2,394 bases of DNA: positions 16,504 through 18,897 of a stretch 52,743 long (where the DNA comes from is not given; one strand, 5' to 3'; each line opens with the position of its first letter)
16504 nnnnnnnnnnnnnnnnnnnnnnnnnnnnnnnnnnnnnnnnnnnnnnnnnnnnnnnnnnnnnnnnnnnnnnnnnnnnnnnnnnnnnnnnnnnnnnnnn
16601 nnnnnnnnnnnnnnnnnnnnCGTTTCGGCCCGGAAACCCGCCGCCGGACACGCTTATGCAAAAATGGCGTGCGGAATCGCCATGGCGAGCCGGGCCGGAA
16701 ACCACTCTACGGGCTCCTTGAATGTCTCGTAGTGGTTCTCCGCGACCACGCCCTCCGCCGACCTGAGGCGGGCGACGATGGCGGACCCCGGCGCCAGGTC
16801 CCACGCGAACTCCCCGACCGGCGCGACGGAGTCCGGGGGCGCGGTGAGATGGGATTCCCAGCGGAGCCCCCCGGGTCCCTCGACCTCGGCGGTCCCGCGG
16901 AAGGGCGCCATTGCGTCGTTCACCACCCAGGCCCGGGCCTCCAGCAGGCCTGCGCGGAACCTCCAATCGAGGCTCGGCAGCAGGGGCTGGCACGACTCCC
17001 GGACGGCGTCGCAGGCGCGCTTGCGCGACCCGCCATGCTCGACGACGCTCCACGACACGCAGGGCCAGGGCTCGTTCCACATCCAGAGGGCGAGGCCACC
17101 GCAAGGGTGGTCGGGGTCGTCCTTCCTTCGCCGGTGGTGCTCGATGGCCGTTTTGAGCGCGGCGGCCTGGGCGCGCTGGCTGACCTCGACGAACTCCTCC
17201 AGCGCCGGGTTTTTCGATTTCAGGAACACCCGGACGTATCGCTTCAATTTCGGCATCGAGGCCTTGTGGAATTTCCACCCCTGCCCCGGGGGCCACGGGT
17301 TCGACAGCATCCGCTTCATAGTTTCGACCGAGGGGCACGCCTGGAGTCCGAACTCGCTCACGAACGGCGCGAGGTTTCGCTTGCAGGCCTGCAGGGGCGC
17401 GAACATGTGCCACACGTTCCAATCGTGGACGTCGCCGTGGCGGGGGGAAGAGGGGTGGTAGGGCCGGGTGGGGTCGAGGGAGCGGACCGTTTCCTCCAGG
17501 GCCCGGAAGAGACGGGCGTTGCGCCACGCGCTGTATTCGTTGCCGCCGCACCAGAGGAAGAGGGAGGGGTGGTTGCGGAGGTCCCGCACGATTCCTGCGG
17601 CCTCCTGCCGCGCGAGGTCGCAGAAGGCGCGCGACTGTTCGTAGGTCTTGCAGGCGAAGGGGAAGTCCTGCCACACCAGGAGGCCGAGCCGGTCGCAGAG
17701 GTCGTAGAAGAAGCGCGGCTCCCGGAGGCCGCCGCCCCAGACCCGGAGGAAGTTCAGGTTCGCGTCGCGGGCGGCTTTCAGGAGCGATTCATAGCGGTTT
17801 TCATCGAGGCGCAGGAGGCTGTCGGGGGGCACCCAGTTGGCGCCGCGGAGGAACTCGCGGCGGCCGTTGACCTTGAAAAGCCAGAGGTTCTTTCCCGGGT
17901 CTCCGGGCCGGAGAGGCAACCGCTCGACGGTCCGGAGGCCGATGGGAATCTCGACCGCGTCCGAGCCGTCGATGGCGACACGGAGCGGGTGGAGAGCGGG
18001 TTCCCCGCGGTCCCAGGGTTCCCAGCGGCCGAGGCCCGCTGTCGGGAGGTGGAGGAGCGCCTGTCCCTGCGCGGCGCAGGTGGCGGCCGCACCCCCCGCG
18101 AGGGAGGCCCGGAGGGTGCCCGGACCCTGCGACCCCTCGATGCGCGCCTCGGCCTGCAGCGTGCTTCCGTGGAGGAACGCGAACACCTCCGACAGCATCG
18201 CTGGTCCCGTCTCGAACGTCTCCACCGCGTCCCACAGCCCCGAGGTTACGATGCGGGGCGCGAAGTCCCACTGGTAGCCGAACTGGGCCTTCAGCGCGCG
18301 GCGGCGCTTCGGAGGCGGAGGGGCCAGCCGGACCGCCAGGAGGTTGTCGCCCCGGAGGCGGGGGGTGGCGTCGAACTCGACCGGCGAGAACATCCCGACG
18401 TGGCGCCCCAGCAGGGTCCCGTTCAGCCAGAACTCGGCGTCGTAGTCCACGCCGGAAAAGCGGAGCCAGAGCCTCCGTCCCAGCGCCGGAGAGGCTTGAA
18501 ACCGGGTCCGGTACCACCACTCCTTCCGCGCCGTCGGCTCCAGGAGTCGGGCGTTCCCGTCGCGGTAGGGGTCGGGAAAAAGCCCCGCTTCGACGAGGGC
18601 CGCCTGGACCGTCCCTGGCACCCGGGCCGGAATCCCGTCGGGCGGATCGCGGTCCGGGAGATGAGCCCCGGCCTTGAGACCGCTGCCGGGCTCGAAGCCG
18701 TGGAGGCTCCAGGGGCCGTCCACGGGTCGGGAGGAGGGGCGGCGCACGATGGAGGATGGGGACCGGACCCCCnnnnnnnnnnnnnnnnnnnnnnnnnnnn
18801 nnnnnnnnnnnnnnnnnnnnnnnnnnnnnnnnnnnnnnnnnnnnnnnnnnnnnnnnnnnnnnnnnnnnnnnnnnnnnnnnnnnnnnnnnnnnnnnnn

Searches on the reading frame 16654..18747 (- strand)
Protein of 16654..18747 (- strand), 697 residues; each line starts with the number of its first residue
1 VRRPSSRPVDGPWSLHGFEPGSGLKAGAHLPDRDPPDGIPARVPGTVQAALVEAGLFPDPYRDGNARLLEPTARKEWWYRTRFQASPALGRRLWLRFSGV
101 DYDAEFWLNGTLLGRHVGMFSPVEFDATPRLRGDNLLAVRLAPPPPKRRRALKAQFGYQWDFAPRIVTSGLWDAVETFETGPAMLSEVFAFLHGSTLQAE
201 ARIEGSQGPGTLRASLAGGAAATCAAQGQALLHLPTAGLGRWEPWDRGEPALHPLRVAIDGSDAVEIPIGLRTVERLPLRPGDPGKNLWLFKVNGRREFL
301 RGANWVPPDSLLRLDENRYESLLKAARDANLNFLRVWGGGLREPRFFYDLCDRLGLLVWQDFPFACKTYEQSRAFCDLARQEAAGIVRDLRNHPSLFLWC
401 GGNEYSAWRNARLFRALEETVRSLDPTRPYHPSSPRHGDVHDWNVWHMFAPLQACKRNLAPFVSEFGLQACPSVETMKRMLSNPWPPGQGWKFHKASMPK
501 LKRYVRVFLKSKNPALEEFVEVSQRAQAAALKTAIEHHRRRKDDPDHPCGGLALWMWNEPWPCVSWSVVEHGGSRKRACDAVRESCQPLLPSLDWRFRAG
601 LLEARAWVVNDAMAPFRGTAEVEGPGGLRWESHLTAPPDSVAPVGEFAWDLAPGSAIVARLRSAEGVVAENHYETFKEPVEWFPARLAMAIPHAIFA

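Call 23: search_protein_families(library=pfam, proteins=[window:16654-18747:-], max_evalue=0.01)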
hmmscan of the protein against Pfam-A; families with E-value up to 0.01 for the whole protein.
window:16654-18747:- (697 aa): 4 families
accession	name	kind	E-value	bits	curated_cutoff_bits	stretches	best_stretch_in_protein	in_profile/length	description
PF22666.2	Glyco_hydro_2_N2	-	1.4e-26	94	27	1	39-172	12-166/167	Glycosyl hydrolase 2 galactose-binding domain-like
PF02836.23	Glyco_hydro_2_C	-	2.2e-07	30.7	21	1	347-434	64-162/302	Glycosyl hydrolases family 2, TIM barrel domain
PF02837.24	Glyco_hydro_2_N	-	7.6e-06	26.4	28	1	72-140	62-132/169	Glycosyl hydrolases family 2, sugar binding domain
PF13364.12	BetaGal_ABD2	-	0.0077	17.4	23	0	78-139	38-104/112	Beta-galactosidase second all-beta domain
